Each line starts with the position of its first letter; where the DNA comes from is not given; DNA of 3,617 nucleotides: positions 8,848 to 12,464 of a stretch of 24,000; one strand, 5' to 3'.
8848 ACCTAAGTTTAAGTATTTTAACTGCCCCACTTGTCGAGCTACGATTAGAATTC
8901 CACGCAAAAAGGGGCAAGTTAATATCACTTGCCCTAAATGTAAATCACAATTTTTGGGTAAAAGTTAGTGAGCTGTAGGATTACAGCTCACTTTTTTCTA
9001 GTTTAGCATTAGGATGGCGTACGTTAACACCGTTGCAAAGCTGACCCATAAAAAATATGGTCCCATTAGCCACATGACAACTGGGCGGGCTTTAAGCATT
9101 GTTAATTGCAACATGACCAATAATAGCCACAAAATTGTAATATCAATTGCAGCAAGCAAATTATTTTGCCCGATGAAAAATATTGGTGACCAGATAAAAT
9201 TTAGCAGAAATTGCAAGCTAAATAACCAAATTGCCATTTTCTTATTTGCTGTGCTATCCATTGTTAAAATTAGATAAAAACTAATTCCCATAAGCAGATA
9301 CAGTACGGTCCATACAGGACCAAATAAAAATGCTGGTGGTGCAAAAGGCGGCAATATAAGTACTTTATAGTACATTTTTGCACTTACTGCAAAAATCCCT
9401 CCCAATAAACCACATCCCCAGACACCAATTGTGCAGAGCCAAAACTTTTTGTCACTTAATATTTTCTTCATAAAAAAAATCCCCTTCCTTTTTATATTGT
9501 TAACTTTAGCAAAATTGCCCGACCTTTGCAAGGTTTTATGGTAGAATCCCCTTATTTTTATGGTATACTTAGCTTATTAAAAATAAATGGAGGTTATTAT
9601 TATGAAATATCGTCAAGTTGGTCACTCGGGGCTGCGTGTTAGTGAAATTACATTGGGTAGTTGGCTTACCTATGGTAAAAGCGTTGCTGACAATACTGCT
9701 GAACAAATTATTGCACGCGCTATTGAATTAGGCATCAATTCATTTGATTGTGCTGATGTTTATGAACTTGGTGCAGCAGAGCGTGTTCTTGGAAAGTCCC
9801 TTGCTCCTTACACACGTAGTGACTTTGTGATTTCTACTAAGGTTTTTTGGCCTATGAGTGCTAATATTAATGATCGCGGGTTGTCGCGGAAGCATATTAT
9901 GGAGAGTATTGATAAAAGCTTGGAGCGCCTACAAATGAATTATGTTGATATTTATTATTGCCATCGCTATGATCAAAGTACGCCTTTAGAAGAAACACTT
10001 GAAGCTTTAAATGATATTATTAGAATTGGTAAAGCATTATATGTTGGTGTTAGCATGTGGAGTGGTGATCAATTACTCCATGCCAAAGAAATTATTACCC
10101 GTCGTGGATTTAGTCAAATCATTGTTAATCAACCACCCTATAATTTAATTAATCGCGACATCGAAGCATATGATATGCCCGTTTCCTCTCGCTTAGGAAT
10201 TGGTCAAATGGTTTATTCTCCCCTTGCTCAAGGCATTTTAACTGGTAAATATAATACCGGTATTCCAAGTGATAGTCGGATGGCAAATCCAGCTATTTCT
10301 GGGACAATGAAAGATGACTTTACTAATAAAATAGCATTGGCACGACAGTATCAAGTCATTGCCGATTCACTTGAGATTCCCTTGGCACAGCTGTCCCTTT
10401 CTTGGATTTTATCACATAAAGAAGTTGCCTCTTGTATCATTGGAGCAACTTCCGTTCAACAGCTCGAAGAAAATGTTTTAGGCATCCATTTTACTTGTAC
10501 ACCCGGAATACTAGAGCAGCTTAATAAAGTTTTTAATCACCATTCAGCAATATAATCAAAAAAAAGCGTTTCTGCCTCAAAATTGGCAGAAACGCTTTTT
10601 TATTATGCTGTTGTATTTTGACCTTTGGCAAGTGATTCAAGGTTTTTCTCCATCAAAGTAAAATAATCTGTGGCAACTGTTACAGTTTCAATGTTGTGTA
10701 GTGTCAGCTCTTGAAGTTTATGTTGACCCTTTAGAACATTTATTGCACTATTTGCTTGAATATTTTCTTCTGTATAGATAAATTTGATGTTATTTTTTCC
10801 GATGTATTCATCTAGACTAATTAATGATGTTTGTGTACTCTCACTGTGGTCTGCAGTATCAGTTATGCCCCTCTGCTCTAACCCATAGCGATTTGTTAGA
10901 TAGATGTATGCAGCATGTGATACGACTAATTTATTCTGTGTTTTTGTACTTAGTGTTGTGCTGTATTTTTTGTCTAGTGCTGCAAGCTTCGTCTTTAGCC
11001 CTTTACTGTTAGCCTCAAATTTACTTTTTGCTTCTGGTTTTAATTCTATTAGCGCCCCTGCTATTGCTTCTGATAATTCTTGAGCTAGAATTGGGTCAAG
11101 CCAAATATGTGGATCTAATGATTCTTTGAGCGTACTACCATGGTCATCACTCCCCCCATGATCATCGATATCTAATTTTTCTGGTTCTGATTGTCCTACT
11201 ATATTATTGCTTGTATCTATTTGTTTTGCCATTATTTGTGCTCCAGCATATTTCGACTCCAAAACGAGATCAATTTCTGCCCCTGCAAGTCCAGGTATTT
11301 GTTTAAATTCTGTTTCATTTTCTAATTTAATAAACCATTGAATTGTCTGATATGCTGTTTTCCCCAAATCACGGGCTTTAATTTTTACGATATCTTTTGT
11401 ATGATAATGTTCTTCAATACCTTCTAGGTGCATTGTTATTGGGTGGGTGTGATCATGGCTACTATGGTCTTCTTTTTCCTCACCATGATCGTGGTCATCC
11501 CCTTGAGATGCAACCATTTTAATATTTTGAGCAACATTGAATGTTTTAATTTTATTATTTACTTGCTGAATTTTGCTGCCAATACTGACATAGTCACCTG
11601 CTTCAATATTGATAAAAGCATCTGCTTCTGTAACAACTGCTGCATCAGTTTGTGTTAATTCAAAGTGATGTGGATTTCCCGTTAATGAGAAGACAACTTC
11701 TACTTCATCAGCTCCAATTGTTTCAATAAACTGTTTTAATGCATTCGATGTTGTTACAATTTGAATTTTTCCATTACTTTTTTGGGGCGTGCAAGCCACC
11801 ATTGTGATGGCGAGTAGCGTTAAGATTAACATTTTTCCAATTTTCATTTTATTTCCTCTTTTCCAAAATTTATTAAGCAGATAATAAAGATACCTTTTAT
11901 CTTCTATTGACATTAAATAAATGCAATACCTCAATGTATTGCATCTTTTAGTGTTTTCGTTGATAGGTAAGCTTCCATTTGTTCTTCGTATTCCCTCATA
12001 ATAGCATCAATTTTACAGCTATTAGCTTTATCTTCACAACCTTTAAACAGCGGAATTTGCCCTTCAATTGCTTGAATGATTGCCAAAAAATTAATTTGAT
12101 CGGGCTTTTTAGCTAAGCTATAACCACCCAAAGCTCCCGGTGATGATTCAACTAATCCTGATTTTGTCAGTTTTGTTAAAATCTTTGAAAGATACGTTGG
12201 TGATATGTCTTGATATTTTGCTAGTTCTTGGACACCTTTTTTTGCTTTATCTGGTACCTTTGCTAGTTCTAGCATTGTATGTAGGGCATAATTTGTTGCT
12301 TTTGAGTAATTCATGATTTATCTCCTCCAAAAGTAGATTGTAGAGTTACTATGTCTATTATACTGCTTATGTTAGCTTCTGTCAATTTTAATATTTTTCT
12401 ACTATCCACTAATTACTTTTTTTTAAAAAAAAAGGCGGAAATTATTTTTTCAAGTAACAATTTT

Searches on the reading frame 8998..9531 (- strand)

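Call 55: search_protein_families(library=ncbifam, proteins=[window:8998-9531:-], max_evalue=0.00001)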
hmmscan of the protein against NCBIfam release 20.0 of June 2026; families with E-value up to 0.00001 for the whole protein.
window:8998-9531:- (177 aa): 1 family
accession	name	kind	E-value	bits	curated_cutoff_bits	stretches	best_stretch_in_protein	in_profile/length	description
NF047825.1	T-richsensTspOAlph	equivalog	7.4e-20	71.7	180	1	39-177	15-148/152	tryptophan-rich sensory protein TspO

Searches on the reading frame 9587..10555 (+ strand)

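Call 55: search_protein_families(library=ncbifam, proteins=[window:9587-10555:+], max_evalue=0.00001)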
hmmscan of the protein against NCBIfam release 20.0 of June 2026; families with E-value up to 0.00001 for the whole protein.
window:9587-10555:+ (322 aa): 7 families
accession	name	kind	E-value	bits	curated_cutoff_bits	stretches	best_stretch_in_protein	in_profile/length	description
TIGR01293.1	Kv_beta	subfamily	7.2e-72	242.1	365.4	1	6-302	1-303/319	voltage-dependent potassium channel subunit beta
NF007388.0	PRK09912.1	subfamily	6.1e-62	209.5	448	1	6-300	13-315/346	L-glyceraldehyde 3-phosphate reductase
NF049922.1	MethglyxlRedYdjG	equivalog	1.3e-39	136.2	550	1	6-303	1-308/326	NADH-dependent methylglyoxal reductase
NF007912.0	PRK10625.1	equivalog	1.3e-38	133.3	415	2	133-318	156-340/346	NADP(H)-dependent aldo-keto reductase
NF007695.0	PRK10376.1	subfamily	2e-17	63.2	280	1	29-195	33-198/290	oxidoreductase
NF008377.0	PRK11172.1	equivalog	3.4e-11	42.9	327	1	34-195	14-167/267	2,5-didehydrogluconate reductase DkgB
NF008598.0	PRK11565.1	equivalog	8.1e-10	38.2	425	1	16-216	13-192/275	2,5-didehydrogluconate reductase DkgA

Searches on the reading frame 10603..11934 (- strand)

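Call 55: search_protein_families(library=ncbifam, proteins=[window:10603-11934:-], max_evalue=0.00001)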
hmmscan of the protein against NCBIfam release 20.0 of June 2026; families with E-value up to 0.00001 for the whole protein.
window:10603-11934:- (443 aa): 8 families
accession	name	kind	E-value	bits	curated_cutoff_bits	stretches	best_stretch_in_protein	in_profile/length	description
NF033605.1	Zn_bnd_ABC_AdcA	exception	5.4e-36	124.6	700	2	236-439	115-322/517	zinc ABC transporter substrate-binding lipoprotein AdcA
NF040870.1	AztC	equivalog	9.5e-25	87.6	350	2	254-438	86-276/277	zinc ABC transporter substrate-binding protein AztC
NF007091.2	PRK09545.1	equivalog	1.7e-21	76.8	268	1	252-358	129-234/318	zinc ABC transporter substrate-binding protein ZnuA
NF053842.1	MnTportMntCDein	equivalog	3.7e-20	72.3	400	1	261-397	98-237/281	manganese ABC transporter substrate-binding protein MntC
TIGR03772.1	anch_rpt_subst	equivalog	5.5e-16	58.3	350.45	1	270-437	313-483/486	anchored repeat ABC transporter, substrate-binding protein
NF053703.1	Mn_SBP_EfaA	exception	7.2e-15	54.9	485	1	269-438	134-308/310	Mn/Fe ABC transporter substrate-binding lipoprotein EfaA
NF047355.1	ABC_bind_Mn_Staph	exception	1.4e-14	54.1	500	2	37-208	6-188/309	manganese ABC transporter substrate-binding lipoprotein MntC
NF040928.1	ABC_lipo_SloC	subfamily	1.4e-13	50.6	525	1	272-439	130-302/304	metal ABC transporter substrate-binding lipoprotein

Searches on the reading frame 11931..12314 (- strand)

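Call 55: search_protein_families(library=ncbifam, proteins=[window:11931-12314:-], max_evalue=0.00001)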
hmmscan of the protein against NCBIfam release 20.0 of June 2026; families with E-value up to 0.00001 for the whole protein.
window:11931-12314:- (127 aa): 8 families
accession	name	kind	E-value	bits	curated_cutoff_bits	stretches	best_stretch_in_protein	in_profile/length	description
TIGR00738.1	rrf2_super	superfamily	1e-34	119.2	73.3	1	1-125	1-130/132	Rrf2 family transcriptional regulator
NF047409.1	Cys_reg_CymR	equivalog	1e-18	67.8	195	1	1-126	1-124/139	cysteine metabolism transcriptional regulator CymR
TIGR02010.1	IscR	equivalog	3.3e-18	65.8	207.55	1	5-126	5-130/135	Fe-S cluster assembly transcriptional regulator IscR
TIGR02944.1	suf_reg_Xantho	equivalog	2e-17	63.8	110.65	1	3-104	4-103/130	SUF system Fe-S cluster assembly regulator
NF008886.0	PRK11920.1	equivalog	9.1e-13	48.2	193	1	1-101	1-100/153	iron-responsive transcriptional regulator RirA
NF008110.0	PRK10857.1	equivalog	2.4e-12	46.9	275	1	5-125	5-129/164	Fe-S cluster assembly transcriptional regulator IscR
NF008240.0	PRK11014.1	equivalog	1.3e-09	38.3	182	1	3-124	3-126/141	nitric oxide-sensing transcriptional repressor NsrR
NF041852.1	trans_reg_HypR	equivalog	7.2e-08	32.5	180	1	8-118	6-125/139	redox-sensitive transcriptional regulator HypR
